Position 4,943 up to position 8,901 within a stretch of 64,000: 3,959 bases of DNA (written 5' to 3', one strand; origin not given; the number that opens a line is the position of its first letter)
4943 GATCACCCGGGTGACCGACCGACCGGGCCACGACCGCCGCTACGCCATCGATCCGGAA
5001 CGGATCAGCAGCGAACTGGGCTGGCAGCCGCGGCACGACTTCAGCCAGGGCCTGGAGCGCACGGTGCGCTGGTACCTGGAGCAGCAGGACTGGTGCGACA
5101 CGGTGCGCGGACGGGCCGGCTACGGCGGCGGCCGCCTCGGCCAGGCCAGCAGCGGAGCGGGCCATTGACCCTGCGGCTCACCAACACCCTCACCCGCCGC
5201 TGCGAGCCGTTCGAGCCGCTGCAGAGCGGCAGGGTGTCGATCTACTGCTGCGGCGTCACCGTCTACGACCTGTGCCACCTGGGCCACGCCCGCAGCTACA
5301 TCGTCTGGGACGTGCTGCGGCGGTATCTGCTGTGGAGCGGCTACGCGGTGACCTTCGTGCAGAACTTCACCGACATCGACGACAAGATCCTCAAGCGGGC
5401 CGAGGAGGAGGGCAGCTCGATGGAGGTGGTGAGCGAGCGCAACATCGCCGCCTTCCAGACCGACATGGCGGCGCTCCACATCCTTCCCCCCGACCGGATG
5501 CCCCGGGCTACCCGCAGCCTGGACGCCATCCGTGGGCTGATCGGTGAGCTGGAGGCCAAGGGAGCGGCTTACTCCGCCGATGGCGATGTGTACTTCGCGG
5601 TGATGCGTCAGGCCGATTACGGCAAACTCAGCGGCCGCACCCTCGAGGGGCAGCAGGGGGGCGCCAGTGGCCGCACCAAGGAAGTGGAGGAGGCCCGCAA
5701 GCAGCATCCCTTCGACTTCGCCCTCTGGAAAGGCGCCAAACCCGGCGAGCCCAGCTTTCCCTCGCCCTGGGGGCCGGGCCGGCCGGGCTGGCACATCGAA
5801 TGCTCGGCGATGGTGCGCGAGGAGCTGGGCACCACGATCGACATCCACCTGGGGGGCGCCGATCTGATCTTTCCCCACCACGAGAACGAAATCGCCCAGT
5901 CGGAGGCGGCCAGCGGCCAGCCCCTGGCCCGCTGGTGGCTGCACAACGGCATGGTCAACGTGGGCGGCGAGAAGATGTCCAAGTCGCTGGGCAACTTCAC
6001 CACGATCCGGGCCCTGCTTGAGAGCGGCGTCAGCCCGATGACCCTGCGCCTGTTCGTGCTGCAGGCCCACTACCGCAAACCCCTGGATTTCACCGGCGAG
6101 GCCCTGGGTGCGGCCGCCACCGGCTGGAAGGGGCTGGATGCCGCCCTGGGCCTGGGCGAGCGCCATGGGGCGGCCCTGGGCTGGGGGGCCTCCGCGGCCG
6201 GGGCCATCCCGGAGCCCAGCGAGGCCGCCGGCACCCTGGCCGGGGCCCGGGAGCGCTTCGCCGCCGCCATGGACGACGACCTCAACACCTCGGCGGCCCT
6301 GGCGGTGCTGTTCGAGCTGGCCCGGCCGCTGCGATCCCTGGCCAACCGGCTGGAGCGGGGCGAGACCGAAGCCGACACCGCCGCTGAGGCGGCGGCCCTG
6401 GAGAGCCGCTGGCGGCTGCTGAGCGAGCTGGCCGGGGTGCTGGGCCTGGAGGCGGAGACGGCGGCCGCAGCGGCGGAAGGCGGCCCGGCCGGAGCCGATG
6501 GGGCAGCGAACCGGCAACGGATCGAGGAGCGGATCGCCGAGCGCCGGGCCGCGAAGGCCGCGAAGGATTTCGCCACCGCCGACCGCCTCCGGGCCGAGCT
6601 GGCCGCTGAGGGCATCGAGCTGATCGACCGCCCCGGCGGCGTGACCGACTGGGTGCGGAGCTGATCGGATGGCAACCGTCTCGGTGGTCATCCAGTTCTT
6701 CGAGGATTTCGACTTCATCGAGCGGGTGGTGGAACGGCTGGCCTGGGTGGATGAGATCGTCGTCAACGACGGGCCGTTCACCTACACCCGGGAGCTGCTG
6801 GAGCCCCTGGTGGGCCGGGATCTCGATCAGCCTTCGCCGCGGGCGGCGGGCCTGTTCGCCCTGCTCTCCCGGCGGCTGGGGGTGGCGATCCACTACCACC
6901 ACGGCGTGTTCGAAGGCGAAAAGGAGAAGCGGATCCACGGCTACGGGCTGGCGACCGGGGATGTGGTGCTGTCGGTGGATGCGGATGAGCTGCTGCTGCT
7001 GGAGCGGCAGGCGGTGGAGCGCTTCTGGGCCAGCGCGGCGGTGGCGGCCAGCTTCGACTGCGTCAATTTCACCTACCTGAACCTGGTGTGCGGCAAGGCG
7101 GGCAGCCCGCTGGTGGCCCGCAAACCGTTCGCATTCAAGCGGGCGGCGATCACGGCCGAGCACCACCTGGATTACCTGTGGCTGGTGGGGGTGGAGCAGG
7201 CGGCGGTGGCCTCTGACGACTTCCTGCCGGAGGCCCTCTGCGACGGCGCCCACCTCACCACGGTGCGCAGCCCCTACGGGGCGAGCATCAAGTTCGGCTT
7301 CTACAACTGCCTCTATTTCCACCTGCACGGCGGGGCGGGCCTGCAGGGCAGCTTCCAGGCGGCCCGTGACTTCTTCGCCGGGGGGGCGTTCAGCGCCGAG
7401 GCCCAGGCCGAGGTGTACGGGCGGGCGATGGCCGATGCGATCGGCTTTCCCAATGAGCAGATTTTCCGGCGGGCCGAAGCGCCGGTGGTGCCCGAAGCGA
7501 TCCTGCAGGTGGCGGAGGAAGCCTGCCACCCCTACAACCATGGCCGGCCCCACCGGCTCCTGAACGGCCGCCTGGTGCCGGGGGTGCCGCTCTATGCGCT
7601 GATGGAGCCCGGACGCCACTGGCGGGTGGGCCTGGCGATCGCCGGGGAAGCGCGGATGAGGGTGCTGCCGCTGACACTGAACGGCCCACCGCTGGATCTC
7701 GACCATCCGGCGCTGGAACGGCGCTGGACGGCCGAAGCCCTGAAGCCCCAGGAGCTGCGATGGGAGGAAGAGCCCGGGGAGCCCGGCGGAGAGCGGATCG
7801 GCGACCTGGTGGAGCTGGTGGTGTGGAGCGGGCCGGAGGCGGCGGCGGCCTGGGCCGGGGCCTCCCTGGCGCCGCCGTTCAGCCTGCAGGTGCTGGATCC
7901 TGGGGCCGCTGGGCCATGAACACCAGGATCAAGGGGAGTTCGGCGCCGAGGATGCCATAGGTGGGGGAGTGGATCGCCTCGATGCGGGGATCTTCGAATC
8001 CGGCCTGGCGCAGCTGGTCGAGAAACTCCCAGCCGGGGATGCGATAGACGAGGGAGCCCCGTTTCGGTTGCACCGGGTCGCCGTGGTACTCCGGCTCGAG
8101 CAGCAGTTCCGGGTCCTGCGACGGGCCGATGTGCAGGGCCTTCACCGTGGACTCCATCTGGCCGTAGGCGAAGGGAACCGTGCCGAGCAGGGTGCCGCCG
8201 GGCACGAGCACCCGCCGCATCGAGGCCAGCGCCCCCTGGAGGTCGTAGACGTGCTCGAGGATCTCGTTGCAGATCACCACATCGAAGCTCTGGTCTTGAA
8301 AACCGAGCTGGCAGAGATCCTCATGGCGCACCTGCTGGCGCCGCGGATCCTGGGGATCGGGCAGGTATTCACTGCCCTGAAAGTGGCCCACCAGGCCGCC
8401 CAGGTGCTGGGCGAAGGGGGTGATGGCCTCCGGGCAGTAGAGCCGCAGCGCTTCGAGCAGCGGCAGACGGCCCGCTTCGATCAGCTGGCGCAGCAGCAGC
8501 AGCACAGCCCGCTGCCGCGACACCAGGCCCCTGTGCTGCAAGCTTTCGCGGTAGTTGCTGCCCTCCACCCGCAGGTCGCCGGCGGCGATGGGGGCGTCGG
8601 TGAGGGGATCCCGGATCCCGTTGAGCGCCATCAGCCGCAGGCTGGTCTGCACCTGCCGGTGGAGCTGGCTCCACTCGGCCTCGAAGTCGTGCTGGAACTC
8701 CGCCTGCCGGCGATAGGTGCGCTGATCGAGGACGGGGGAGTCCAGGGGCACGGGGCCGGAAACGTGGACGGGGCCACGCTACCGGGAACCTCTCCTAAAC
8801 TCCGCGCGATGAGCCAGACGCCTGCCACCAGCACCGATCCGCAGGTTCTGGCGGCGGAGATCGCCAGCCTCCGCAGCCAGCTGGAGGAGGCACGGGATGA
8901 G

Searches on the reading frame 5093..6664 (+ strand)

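Call 16: search_protein_families(library=pfam, proteins=[window:5093-6664:+], max_evalue=0.01)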
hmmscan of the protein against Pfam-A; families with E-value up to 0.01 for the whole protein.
window:5093-6664:+ (523 aa): 5 families
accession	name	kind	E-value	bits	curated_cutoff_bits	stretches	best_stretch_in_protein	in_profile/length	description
PF01406.26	tRNA-synt_1e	-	7e-126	420.1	27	1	40-341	2-299/301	tRNA synthetases class I (C) catalytic domain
PF09190.17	DALR_2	-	1.4e-15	58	22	1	388-452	1-55/57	DALR domain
PF09334.17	tRNA-synt_1g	-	1.5e-09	37.6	20.1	1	61-131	14-84/391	tRNA synthetases class I (M)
PF00133.28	tRNA-synt_1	-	0.00046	19.5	22.7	0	249-329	329-409/414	tRNA synthetases class I (I, L, M and V)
PF01921.24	tRNA-synt_1f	-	0.0097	15.3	27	0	291-341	279-328/360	tRNA synthetases class I (K)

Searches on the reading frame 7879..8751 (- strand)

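Call 16: search_protein_families(library=pfam, proteins=[window:7879-8751:-], max_evalue=0.01)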
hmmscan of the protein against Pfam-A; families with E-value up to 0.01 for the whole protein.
window:7879-8751:- (290 aa): 6 families
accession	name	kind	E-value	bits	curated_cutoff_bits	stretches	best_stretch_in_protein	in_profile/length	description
PF08241.18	Methyltransf_11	-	2.8e-13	50.7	21.2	1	139-189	44-94/95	Methyltransferase domain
PF13847.12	Methyltransf_31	-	2.7e-08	34.1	27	1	143-189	63-108/145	Methyltransferase domain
PF13649.12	Methyltransf_25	-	2.9e-08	34.7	27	1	138-186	47-97/97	Methyltransferase domain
PF08242.18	Methyltransf_12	-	4.7e-08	34.1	30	1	136-188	48-98/98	Methyltransferase domain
PF13489.12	Methyltransf_23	-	2.5e-07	31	27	1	144-200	68-126/164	Methyltransferase domain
PF01209.24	Ubie_methyltran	-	0.00066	19.5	20.1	1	148-189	109-150/233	ubiE/COQ5 methyltransferase family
